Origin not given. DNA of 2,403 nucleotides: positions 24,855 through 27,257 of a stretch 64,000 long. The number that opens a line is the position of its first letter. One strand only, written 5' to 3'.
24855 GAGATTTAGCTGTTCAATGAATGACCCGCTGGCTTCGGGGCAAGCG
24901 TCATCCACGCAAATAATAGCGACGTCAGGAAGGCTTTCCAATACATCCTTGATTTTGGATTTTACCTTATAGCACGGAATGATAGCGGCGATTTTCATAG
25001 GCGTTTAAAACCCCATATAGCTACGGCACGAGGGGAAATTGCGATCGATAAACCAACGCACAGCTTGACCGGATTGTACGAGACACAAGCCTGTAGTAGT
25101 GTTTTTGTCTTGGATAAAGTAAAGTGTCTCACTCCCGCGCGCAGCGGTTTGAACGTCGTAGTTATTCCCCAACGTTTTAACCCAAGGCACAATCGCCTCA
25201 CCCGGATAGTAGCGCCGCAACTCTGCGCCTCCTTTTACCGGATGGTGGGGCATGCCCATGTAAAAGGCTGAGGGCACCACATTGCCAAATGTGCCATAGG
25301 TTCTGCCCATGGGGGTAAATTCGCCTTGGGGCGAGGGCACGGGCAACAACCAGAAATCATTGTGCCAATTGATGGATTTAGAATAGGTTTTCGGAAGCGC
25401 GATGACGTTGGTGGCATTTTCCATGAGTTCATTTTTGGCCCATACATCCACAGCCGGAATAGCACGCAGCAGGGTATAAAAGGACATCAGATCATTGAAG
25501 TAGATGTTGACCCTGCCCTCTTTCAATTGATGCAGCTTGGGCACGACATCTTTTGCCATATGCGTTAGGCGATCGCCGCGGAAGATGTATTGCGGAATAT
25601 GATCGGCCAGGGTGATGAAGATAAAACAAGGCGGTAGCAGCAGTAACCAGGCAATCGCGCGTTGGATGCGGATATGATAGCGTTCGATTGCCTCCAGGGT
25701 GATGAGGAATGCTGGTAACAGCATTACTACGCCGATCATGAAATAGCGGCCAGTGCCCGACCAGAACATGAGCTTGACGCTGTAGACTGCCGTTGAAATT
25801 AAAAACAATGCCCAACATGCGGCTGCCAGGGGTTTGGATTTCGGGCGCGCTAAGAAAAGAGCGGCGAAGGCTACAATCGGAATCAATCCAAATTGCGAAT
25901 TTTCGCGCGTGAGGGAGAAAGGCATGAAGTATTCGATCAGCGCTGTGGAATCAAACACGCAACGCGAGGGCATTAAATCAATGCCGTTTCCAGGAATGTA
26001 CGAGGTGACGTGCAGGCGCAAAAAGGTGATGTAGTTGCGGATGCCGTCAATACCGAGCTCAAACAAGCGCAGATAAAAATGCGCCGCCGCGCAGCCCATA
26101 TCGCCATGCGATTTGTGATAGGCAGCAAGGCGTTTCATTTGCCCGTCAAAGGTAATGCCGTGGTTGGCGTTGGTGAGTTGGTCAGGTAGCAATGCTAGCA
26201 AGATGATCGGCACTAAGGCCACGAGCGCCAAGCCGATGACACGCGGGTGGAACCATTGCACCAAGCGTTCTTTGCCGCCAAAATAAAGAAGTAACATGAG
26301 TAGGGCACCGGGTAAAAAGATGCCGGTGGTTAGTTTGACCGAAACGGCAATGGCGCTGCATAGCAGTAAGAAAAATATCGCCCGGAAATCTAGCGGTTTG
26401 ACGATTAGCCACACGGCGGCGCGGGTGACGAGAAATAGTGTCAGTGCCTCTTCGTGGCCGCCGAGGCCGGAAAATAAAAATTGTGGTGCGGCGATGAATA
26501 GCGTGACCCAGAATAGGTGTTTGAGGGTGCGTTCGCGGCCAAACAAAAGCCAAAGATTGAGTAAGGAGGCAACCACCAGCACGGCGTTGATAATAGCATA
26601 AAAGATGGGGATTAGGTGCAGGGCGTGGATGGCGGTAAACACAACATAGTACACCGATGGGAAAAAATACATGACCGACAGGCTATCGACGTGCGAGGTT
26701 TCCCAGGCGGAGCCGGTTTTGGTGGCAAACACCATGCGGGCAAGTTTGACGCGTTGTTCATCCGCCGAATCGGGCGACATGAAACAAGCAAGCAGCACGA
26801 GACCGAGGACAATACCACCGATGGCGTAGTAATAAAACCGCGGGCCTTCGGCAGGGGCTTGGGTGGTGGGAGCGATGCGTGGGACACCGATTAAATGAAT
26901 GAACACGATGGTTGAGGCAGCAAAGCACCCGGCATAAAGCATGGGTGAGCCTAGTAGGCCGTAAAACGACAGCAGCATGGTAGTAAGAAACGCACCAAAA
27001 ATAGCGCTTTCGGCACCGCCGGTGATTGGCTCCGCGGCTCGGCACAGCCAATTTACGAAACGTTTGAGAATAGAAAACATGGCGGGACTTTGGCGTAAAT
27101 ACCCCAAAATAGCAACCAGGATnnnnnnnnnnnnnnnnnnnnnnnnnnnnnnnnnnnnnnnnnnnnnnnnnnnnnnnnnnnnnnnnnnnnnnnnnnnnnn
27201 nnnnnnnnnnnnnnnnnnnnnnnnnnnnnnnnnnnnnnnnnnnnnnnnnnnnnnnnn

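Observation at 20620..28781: Non-canonical Arn-like amino-sugar modification cluster directly abutting the tRNA-Tyr islet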

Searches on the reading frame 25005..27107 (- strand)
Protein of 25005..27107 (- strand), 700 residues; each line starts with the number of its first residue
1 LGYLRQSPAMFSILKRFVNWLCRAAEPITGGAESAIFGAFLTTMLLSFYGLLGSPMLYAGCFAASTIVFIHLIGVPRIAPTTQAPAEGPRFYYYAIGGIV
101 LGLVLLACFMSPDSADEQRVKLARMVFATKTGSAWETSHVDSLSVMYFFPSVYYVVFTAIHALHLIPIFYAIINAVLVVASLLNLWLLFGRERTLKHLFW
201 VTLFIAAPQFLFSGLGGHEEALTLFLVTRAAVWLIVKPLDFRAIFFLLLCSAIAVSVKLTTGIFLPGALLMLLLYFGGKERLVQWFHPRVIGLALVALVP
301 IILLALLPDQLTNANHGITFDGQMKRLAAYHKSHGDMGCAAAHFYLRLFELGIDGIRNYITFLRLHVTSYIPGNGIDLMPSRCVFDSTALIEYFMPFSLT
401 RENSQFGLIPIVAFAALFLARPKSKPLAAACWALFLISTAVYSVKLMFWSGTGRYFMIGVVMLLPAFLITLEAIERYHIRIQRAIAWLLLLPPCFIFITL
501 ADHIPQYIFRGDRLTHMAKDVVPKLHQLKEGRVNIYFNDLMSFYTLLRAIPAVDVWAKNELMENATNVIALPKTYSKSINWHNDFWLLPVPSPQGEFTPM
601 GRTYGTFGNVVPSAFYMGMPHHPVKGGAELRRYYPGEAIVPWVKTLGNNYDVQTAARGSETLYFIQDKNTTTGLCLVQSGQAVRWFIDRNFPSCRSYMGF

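Call 4: search_protein_families(library=pfam, proteins=[window:25005-27107:-], max_evalue=0.01)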
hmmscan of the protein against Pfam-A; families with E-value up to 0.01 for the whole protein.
window:25005-27107:- (700 aa): 0 families

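Call 5: search_protein_families(library=ncbifam, proteins=[window:25005-27107:-], max_evalue=0.01)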
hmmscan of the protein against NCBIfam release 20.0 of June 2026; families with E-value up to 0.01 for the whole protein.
window:25005-27107:- (700 aa): 0 families

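Call 12: find_homologous_proteins(query=window:25005-27107:-)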
Query window:25005-27107:- (700 aa): 5 proteins with E <= 0.001 among 8000 candidates.
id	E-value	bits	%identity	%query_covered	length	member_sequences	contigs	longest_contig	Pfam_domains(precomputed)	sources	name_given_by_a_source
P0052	0.0e+0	1581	100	99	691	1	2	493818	-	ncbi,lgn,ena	-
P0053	2.2e-273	927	60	99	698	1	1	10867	-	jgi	jgi:hypothetical protein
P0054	3.2e-271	920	59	99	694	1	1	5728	-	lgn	-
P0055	5.3e-243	827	56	99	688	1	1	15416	-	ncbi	-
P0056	2.4e-151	524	41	96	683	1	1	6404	-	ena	-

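Call 43: predict_structure(alignment_id=A3)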
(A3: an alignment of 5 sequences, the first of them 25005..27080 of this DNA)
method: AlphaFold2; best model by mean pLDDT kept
length: 691 residues; sequences in the alignment: 5
mean_pLDDT: 54.1   pTM: 0.53
mean pLDDT of the five models: 54.1, 53.2, 49.2, 44.7, 44.7
residues with pLDDT >= 90: 1; 70-90: 168; 50-70: 193; < 50: 329
segments of 3 or more residues with pLDDT < 50: 68-78, 101-144, 197-208, 299-332, 337-399, 430-452, 487-624
pLDDT, mean of each block of 10 residues (from residue 1): 67 79 84 66 65 86 63 43 65 58 40 40 30 31 50 59 70 78 63 52 42 76 84 88 68 60 71 83 85 61 40 40 42 48 41 33 34 40 40 37 61 70 59 35 39 58 70 69 50 35 32 35 31 34 32 36 35 40 42 29 32 38 51 62 75 74 70 65 71 54
secondary structure, 60 per line:
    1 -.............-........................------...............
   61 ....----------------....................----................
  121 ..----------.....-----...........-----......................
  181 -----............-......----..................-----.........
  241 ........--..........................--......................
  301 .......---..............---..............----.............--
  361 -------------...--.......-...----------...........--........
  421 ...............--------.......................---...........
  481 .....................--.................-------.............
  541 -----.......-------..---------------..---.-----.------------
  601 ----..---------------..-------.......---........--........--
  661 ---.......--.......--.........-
elements in order (helices of 4 or more, strands of 3 or more residues): H2-14 H16-39 H46-64 H81-100 H105-122 H133-137 H143-153 H159-180 H186-197 H199-204 H209-226 H232-248 H251-276 H279-307 H311-324 H328-341 H346-358 H379-385 H400-410 H413-435 H444-466 H470-501 H504-520 H528-540 H546-552 H631-637 E641-648 E651-658 E664-670 E673-679 H682-690
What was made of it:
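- Tried and rejected: The AF2 model of the 691-aa protein from five sequences was too poor to use (pLDDT 54, call 43).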

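Call 46: search_protein_representatives(protein=window:25005-27107:-)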
Query: 700 residues. Proteins with E-value up to 0.001 (for the whole library): 11; up to 1e-10: 10; up to 1e-30: 7. The best 11 are listed.
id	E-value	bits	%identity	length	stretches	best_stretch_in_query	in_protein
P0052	0.0e+00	1580.6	100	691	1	10-700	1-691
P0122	8.1e-159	546.7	44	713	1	20-685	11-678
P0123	2.8e-154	531.7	40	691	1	12-687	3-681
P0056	7.7e-152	523.6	42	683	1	18-688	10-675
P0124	4.3e-140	484.8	41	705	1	20-688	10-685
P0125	4.6e-97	342.6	33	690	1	26-688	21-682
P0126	1.6e-41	159.0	46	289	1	530-696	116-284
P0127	1.2e-20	90.0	27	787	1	103-594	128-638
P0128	1.6e-17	79.7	26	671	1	98-593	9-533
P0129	5.5e-13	64.7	43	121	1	17-127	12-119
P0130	4.9e-08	48.3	41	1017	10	587-617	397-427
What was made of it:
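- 25005..27080 (-): Polytopic membrane protein (691 aa; the ORF extends to TTG 27107). It has a block of TM helices plus a C-terminal domain of about 190 aa, predicted periplasmic. A very rare, divergent relative of PMT_2/ArnT-type GT-C transferases. Predicted periplasmic transferase for the lipid-linked sugar. Only 11 hits among 1.84 billion representatives (call 46).
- Closest known: Three-component. Different: One belongs to a family with only about ten representatives among 1.84 billion clusters (call 46).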

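Call 49: search_protein_families(library=pfam, proteins=[P0122, P0123, P0124, P0125, P0127, P0128], max_evalue=0.1)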
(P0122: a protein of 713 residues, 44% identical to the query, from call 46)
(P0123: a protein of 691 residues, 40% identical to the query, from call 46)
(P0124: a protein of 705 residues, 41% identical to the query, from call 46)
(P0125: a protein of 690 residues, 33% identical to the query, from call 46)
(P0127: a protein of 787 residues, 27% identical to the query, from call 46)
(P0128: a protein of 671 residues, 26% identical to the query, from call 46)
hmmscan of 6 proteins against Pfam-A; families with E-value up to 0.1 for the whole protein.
P0122 (713 aa): 0 families

P0123 (691 aa): 0 families

P0124 (705 aa): 0 families

P0125 (690 aa): 0 families

P0127 (787 aa): 1 family
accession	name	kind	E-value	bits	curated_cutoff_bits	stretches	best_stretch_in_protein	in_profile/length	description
PF13231.12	PMT_2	-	1.1e-06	29.4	26.1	1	196-340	25-158/160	Dolichyl-phosphate-mannose-protein mannosyltransferase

P0128 (671 aa): 2 families
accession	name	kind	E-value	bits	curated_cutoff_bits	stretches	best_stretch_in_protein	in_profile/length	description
PF13231.12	PMT_2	-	4.4e-07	30.7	26.1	1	61-214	4-155/160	Dolichyl-phosphate-mannose-protein mannosyltransferase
PF05007.19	Mannosyl_trans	-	0.00028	21.3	23.4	1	144-334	12-197/259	Mannosyltransferase (PIG-M)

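Call 52: search_solved_structures(query=A4, max_evalue=10, show_alignments=2)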
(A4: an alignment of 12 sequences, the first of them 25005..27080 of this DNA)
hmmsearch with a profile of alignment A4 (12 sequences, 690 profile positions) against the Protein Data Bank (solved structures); distinct sequences matched with E-value up to 10: 3.
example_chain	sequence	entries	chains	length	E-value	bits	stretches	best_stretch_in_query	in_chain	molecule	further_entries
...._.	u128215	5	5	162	0.12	14.1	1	213-301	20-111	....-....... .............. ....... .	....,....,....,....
7p61_J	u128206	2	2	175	0.17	13.5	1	213-301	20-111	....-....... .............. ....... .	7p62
3rko_J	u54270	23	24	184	0.19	13.4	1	213-301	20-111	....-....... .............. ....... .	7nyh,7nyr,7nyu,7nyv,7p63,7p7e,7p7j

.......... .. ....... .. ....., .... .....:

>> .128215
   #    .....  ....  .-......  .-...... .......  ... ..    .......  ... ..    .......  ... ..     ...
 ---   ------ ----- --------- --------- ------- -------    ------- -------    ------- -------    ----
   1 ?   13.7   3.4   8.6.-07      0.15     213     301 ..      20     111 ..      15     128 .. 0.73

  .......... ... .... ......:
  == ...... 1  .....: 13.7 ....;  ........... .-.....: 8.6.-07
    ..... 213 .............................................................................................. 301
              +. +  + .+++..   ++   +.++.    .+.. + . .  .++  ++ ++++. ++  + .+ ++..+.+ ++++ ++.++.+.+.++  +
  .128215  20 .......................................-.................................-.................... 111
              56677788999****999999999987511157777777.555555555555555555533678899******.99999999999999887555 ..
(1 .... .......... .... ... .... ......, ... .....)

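Call 55: fold_search(model_id=the predicted structure, library=pdb)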
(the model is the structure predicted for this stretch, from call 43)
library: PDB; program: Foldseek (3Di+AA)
matches with E <= 10: 198; with E <= 0.001: 0
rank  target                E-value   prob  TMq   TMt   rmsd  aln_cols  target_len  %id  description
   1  5ezm                  6.1e-01  0.41  0.20  0.25  19.6       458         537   13  Crystal Structure of ArnT from Cupriavidus metallidurans in the apo state (released 2016-02-17)
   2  8dmo_A                1.1e+00  0.05  0.07  0.08  26.3       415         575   12  Structure of open, inward-facing MsbA from E. coli (released 2022-12-14)
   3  7q0m                  1.3e+00  0.04  0.10  0.12  26.6       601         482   15  Crystal structure of the peptide transporter YePEPT-K314A in complex with LZNV at 2.66 A (released 2022-03-09)
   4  9l35_A                1.5e+00  0.69  0.06  0.14   9.3        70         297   14  Crystal structure of C45G9.5 protein from Caenorhabditis elegans (released 2025-12-17)
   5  8vl3_MODEL_1_A        1.7e+00  0.93  0.07  0.38   3.6        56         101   14  Solution NMR structure of de novo designed protein F3 parent (released 2024-08-07)
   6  7rit_A                2.0e+00  0.04  0.07  0.08  26.1       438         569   11  Drug-free A. baumannii MsbA (released 2021-10-06)
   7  4av6_B                2.0e+00  0.04  0.11  0.11  25.8       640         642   10  Crystal structure of Thermotoga maritima sodium pumping membrane integral pyrophosphatase at 4 A in complex with phosp (released 2012-08-08)
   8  9azz_A                2.2e+00  0.85  0.06  0.21   2.6        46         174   11  Crystal structure of outer membrane lipoprotein carrier protein (LolA) from Ehrlichia ruminantium (released 2024-03-20)
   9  8ga7                  2.4e+00  0.06  0.14  0.17  28.0       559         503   12  Geometrically programmable nanomaterial construction using regularized protein building blocks (released 2024-03-13)
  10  9l35_B                2.5e+00  0.63  0.06  0.14   6.6        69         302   10  Crystal structure of C45G9.5 protein from Caenorhabditis elegans (released 2025-12-17)
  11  2w7q_B                2.6e+00  0.57  0.05  0.19   9.2        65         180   12  Structure of Pseudomonas aeruginosa LolA (released 2009-12-29)
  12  9jih_B                2.6e+00  0.05  0.08  0.15  28.8       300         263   13  Crystal structure of BAR domain of ACAP4 (released 2026-01-14)
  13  6ghj_A                2.6e+00  0.03  0.09  0.12  26.3       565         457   14  PepTSt in complex with tripeptide Phe-Ala-Gln (released 2018-09-19)
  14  7vr5                  2.6e+00  0.03  0.07  0.08  28.1       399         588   13  Crystal structure of CmABCB1 W114Y/W161Y/W363Y/W364Y/M391W (4WY/M391W) mutant (released 2022-09-07)
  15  7zc2                  2.7e+00  0.03  0.10  0.12  24.8       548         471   14  Dipeptide and tripeptide Permease C (DtpC) (released 2022-07-06)
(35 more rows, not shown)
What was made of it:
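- On Polyprenyl-phosphate ('three-component') periplasmic glycosylation systems: The AF2 model has pLDDT 54, and ArnT is the top Foldseek hit at E 0.6 (calls 43, 55).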

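Call 77: find_encoding_contigs(protein=P0055, flank=10000, max_places=1)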
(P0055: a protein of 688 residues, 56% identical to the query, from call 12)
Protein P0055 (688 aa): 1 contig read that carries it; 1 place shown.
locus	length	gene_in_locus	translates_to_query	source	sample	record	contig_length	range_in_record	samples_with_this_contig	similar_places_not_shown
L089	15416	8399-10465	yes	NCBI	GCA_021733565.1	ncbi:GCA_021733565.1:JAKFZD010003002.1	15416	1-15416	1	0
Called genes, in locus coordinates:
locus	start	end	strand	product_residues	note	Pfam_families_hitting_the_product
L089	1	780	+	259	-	?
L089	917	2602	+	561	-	PF00005:ABC_tran, PF02463:SMC_N (faint), PF05783:DLIC (faint), PF13555:AAA_29 (faint), PF13304:AAA_21 (faint), PF12848:ABC_tran_Xtn, PF00005:ABC_tran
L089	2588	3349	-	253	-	PF00899:ThiF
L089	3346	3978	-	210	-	PF00625:Guanylate_kin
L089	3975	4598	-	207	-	PF02630:SCO1-SenC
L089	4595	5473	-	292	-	PF01063:Aminotran_4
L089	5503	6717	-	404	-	PF00675:Peptidase_M16, PF05193:Peptidase_M16_C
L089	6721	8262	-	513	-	PF26626:DUF8201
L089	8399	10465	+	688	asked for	-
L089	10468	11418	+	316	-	PF00535:Glycos_transf_2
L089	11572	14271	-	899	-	PF01624:MutS_I, PF05188:MutS_II, PF05192:MutS_III, PF05190:MutS_IV, PF00488:MutS_V, PF27441:MutS_C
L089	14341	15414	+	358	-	?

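Call 78: find_encoding_contigs(protein=P0053, flank=10000, max_places=1)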
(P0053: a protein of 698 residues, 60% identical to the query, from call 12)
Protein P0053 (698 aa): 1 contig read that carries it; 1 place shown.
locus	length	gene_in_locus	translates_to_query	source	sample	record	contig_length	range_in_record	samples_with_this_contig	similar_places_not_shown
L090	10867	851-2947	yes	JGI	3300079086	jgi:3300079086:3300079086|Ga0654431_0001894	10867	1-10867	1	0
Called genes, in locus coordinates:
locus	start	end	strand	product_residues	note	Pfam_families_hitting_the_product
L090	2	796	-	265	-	?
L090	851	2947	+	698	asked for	-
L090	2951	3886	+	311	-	PF00535:Glycos_transf_2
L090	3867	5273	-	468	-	-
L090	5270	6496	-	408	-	PF01041:DegT_DnrJ_EryC1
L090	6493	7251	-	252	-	PF00551:Formyl_trans_N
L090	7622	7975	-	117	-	PF05164:ZapA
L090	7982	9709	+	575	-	-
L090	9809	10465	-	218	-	PF02230:Abhydrolase_2, PF03959:FSH1 (weak), PF12146:Hydrolase_4 (faint), PF00561:Abhydrolase_1 (weak), PF12697:Abhydrolase_6 (faint), PF01738:DLH, PF00326:Peptidase_S9 (weak)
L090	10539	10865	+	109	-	?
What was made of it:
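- The six-gene set is conserved in L090 with different flanks (call 78).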

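Call 90: find_related_loci(query=A7, collection=metagenome_contigs, flank=9000)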
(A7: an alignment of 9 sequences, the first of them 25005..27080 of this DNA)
Query A7 (691 aa) in metagenome_contigs; peptide patterns used: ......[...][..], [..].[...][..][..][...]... (x = any residue, [..] = any of these).
293 stretches matched a pattern; 1 encode a relative of the query (tblastn E <= 1e-3); 1 distinct loci.
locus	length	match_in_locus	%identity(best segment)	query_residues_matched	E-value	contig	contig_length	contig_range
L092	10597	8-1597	41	141-678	1e-117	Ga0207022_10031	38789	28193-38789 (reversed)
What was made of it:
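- Tried and rejected: A metagenome-contig scan for more 691-aa relatives returned only a contig I already held (call 90).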

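Call 91: search_protein_families(library=ncbifam, proteins=[window:25005-27080:-], max_evalue=0.001)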
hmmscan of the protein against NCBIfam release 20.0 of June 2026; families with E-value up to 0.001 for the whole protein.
window:25005-27080:- (691 aa): 0 families
